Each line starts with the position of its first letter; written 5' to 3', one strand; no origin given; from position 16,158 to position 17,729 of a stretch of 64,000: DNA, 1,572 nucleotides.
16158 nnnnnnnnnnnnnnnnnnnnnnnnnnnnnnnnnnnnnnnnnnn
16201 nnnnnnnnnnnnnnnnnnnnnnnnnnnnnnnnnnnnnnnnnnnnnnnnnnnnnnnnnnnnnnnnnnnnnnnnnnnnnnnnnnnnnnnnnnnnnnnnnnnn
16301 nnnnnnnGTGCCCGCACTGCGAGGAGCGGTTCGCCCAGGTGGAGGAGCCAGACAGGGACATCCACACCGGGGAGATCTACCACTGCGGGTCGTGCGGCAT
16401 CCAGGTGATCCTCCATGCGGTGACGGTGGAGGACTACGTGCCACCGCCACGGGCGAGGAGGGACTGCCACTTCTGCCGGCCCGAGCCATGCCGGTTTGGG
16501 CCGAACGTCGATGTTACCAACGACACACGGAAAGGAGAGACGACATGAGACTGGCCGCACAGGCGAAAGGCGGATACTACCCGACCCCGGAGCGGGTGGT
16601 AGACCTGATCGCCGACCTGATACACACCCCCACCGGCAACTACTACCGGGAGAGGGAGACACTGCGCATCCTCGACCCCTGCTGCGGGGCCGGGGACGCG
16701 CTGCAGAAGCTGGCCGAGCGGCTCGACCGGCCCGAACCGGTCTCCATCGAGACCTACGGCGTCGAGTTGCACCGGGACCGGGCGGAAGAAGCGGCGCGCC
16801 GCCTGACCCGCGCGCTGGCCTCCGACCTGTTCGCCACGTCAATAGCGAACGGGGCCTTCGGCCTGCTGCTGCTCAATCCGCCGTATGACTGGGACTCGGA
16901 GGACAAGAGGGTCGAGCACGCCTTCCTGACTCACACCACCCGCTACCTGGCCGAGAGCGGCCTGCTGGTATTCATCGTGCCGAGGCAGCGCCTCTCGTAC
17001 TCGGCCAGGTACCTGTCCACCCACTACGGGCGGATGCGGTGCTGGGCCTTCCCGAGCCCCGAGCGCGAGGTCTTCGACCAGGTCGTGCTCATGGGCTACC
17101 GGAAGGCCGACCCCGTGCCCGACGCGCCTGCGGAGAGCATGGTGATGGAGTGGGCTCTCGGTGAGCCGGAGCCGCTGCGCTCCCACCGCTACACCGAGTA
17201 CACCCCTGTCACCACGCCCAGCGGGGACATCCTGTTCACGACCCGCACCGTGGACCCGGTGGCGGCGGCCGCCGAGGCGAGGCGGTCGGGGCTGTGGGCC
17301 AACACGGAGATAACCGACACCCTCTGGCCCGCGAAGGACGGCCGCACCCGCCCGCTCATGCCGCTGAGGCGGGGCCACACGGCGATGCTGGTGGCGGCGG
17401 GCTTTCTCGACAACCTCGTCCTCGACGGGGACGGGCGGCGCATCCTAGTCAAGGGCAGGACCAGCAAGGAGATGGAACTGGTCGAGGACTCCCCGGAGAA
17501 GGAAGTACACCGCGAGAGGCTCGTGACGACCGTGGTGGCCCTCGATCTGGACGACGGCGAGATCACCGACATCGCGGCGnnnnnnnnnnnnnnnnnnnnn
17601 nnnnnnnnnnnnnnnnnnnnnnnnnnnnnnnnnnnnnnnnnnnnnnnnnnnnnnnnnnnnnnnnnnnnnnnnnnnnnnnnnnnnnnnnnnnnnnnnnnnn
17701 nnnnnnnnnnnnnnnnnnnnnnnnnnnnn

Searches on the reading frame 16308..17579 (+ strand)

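Call 58: search_protein_families(library=pfam, proteins=[window:16308-17579:+], max_evalue=0.001)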
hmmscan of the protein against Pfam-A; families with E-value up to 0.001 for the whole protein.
window:16308-17579:+ (424 aa): 3 families
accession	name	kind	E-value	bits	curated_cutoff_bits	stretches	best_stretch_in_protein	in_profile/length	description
PF19587.5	DUF6094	-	7.7e-26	91.1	22.8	1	81-281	128-319/344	Uncharacterised methyltransferase family (DUF6094)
PF05175.20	MTS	-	1.6e-07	31.5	23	1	118-244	32-158/170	Methyltransferase small domain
PF02384.22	N6_Mtase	-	9e-06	25.7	20.4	1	86-156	23-87/311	N-6 DNA Methylase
